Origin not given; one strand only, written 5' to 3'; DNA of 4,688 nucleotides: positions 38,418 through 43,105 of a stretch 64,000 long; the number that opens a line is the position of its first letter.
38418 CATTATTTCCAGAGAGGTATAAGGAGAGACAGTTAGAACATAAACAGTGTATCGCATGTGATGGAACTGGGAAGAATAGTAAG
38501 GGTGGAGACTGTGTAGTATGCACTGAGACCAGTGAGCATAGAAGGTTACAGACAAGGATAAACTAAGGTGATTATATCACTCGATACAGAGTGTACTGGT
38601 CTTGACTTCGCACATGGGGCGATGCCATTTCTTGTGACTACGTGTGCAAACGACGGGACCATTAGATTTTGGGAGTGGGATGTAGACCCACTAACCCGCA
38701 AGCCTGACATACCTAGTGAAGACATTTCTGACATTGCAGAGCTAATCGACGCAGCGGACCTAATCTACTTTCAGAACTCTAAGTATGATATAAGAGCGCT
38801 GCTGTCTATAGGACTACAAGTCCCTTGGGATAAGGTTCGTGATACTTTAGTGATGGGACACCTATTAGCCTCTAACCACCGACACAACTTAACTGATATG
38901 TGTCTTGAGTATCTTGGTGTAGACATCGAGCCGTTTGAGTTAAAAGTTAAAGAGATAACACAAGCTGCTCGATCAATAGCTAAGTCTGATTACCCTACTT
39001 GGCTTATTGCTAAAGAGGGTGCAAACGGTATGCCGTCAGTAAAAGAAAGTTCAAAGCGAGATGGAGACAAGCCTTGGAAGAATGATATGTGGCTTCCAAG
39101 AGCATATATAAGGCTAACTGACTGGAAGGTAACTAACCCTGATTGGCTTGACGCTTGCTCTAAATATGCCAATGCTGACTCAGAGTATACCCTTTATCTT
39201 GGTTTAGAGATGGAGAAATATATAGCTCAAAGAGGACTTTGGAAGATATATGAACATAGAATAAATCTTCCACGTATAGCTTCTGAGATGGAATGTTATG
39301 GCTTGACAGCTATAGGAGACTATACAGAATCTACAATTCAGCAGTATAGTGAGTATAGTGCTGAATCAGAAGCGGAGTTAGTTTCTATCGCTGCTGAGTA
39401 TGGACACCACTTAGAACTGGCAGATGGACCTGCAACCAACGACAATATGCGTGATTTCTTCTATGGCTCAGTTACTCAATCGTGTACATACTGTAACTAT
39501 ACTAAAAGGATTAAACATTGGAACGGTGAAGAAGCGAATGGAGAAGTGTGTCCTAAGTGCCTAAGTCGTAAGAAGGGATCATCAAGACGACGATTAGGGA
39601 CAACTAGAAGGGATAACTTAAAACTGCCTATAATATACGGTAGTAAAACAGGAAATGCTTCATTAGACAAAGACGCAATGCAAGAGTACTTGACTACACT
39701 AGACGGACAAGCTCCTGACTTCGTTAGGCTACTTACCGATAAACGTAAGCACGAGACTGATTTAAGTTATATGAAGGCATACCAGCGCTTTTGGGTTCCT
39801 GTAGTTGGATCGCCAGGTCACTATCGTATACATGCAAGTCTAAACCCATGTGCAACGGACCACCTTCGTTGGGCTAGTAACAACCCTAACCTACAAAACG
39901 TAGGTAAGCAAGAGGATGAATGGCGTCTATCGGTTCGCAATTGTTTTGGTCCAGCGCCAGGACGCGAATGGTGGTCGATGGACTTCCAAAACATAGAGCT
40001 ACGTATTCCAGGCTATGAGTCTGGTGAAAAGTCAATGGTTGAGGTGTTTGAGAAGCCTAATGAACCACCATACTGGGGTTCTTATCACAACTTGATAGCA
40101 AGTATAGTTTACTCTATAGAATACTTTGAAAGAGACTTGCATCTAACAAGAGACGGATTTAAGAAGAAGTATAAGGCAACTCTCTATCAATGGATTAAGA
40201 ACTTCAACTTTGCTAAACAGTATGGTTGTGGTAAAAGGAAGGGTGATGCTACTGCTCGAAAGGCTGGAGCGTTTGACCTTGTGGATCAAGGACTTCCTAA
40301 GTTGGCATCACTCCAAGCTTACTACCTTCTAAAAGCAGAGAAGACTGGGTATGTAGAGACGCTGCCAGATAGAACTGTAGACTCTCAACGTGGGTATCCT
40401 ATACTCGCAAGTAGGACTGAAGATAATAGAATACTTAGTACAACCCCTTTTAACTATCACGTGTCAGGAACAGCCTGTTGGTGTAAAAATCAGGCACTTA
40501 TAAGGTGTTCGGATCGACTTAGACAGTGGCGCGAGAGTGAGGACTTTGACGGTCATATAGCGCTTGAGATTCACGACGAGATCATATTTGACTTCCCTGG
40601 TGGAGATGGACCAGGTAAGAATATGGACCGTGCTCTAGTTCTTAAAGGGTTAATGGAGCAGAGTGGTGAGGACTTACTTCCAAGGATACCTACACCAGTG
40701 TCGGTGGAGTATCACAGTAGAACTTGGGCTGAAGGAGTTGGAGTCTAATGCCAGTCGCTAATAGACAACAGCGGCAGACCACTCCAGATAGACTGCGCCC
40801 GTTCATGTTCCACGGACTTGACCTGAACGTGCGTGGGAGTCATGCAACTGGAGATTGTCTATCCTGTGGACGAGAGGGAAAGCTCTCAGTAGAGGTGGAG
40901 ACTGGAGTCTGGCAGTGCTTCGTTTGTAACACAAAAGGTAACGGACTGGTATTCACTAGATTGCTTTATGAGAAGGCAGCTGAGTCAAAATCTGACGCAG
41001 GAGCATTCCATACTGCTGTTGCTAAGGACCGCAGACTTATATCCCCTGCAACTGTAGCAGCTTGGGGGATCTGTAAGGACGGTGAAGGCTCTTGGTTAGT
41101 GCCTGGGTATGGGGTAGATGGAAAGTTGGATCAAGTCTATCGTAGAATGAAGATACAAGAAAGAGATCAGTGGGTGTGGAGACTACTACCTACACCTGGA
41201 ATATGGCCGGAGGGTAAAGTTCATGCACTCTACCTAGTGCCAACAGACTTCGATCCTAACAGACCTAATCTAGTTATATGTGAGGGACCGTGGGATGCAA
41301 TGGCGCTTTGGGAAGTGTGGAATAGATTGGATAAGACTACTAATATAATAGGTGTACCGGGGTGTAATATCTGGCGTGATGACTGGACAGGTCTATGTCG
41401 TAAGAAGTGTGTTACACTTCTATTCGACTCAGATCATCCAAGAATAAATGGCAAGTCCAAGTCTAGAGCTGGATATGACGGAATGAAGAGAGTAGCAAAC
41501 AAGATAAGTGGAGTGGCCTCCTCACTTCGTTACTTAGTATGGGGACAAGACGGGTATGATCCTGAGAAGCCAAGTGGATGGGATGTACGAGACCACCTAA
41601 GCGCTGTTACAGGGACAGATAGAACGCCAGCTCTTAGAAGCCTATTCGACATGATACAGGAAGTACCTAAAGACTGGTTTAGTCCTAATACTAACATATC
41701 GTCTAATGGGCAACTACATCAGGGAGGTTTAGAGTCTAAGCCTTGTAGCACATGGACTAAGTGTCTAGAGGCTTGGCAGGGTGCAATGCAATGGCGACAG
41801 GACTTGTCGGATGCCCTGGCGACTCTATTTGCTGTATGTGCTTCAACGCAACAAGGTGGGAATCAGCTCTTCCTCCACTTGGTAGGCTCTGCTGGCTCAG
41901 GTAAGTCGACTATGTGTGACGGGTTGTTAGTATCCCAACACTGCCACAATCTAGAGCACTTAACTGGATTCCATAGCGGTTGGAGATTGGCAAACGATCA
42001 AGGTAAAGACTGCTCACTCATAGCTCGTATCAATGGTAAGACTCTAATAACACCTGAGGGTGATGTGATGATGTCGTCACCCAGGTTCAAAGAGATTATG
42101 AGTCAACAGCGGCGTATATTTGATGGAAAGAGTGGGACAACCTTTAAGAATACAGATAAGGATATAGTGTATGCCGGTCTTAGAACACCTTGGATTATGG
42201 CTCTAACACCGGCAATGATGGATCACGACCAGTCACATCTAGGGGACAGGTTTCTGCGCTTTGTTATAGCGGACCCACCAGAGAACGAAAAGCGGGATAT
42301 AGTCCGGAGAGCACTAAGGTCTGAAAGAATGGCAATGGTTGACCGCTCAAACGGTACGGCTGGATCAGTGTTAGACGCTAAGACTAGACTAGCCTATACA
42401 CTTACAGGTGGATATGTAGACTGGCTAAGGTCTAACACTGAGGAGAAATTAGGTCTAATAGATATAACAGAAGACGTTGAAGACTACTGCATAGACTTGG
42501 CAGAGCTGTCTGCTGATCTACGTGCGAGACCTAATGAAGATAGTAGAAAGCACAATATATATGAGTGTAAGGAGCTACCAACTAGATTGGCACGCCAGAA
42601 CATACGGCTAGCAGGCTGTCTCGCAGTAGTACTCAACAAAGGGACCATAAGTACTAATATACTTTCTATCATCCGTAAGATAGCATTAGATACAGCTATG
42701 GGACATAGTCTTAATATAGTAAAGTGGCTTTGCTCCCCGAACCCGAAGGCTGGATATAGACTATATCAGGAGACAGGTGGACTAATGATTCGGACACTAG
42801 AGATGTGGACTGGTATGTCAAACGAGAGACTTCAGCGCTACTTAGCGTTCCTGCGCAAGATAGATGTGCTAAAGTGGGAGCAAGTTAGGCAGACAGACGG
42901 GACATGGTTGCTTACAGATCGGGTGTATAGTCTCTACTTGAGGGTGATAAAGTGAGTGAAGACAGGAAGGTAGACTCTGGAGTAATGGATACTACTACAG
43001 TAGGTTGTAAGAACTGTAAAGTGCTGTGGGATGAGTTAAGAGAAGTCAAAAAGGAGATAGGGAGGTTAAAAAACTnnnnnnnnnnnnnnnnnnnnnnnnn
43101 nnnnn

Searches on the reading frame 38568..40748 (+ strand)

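Call 7: search_protein_families(library=phrogs, proteins=[window:38568-40748:+])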
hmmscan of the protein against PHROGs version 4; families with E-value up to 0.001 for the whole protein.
window:38568-40748:+ (726 aa): 3 families
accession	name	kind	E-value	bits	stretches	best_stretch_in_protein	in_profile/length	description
phrog_17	-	DNA, RNA and nucleotide metabolism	2.3e-58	199.2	1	2-725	672-1235/1445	DNA polymerase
phrog_2573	-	DNA, RNA and nucleotide metabolism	3.6e-07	30.7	1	456-704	5-253/336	DNA polymerase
phrog_10285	-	DNA, RNA and nucleotide metabolism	3.9e-06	27.2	1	438-496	28-85/321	DNA polymerase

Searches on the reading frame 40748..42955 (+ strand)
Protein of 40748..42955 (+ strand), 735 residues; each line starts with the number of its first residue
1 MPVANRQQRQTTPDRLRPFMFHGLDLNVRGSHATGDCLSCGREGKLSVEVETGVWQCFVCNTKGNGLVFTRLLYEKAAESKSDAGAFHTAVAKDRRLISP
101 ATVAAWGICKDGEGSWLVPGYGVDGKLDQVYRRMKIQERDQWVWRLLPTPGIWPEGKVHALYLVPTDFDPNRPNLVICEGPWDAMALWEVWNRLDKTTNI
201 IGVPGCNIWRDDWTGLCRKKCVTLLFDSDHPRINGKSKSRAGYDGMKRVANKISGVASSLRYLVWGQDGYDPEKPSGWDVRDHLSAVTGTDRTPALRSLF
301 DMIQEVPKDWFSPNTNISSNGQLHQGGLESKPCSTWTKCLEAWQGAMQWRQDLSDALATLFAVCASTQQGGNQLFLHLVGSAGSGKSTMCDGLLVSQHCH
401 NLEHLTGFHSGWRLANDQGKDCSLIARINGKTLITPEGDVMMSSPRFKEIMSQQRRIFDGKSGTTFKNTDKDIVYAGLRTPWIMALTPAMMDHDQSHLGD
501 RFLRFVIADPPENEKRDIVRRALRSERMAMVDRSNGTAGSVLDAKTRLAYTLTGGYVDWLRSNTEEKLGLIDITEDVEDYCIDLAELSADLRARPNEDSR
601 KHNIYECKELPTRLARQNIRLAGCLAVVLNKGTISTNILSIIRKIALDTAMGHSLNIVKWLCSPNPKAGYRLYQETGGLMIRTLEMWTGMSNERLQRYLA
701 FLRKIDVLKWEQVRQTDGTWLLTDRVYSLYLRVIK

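Call 7: search_protein_families(library=phrogs, proteins=[window:40748-42955:+])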
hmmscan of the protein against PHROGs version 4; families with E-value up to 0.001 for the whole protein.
window:40748-42955:+ (735 aa): 2 families
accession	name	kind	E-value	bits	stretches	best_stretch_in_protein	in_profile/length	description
phrog_239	-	DNA, RNA and nucleotide metabolism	2.1e-09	37.9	1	23-287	34-299/801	DNA primase/helicase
phrog_47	-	DNA, RNA and nucleotide metabolism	9.8e-08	32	1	171-272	231-318/947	DNA primase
